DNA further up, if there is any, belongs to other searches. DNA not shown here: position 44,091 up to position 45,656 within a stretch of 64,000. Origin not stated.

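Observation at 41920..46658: Four-gene operon: ADP-ribosylglycohydrolase-fold protein, GH4 glycosidase, CoADR/Nox-type flavoprotein disulfide reductase, Fe-S Old Yellow Enzyme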

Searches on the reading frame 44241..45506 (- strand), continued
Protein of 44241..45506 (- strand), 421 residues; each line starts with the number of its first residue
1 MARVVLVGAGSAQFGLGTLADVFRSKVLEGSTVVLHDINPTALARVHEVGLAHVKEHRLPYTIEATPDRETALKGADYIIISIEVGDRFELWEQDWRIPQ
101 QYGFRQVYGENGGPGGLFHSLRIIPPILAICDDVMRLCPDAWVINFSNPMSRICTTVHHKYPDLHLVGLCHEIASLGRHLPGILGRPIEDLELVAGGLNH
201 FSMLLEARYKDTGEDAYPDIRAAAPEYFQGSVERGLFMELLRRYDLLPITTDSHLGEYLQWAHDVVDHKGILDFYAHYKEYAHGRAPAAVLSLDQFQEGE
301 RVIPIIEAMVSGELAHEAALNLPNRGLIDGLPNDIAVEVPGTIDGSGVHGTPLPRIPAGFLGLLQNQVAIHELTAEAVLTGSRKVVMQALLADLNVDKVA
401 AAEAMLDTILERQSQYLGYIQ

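Call 79: find_encoding_contigs(protein=P0013, flank=6000, max_places=6)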
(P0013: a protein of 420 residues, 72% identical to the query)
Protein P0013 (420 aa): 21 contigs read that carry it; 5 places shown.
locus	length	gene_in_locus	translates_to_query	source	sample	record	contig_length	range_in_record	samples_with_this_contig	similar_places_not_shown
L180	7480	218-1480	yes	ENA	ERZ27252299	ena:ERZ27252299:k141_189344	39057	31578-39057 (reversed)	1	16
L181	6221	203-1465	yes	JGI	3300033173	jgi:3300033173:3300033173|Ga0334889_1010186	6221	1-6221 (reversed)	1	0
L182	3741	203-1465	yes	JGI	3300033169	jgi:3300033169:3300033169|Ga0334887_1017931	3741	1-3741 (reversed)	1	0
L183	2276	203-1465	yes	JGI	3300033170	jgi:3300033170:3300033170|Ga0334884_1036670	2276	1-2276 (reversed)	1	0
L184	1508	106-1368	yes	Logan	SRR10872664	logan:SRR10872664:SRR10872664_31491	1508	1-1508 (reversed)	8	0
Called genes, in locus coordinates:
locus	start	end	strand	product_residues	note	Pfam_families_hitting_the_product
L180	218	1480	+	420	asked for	PF02056:Glyco_hydro_4, PF11975:Glyco_hydro_4C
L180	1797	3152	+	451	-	PF01266:DAO (faint), PF07992:Pyr_redox_2, PF13450:NAD_binding_8 (faint), PF13738:Pyr_redox_3 (faint), PF00070:Pyr_redox, PF02852:Pyr_redox_dim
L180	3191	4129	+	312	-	PF00724:Oxidored_FMN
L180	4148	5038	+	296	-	PF02517:Rce1-like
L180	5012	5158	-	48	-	-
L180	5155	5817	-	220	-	PF00561:Abhydrolase_1, PF12146:Hydrolase_4, PF12697:Abhydrolase_6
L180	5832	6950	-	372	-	PF02746:MR_MLE_N, PF13378:MR_MLE_C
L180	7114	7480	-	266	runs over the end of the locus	PF00106:adh_short, PF08659:KR (weak), PF13561:adh_short_C2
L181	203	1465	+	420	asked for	PF02056:Glyco_hydro_4, PF11975:Glyco_hydro_4C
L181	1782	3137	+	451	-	PF01266:DAO (faint), PF07992:Pyr_redox_2, PF13450:NAD_binding_8 (faint), PF13738:Pyr_redox_3 (faint), PF00070:Pyr_redox, PF02852:Pyr_redox_dim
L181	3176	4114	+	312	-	PF00724:Oxidored_FMN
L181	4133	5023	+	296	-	PF02517:Rce1-like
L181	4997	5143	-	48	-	-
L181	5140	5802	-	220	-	PF00561:Abhydrolase_1, PF12146:Hydrolase_4, PF12697:Abhydrolase_6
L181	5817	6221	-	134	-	PF13378:MR_MLE_C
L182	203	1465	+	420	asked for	PF02056:Glyco_hydro_4, PF11975:Glyco_hydro_4C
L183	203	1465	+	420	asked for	PF02056:Glyco_hydro_4, PF11975:Glyco_hydro_4C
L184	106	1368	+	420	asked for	PF02056:Glyco_hydro_4, PF11975:Glyco_hydro_4C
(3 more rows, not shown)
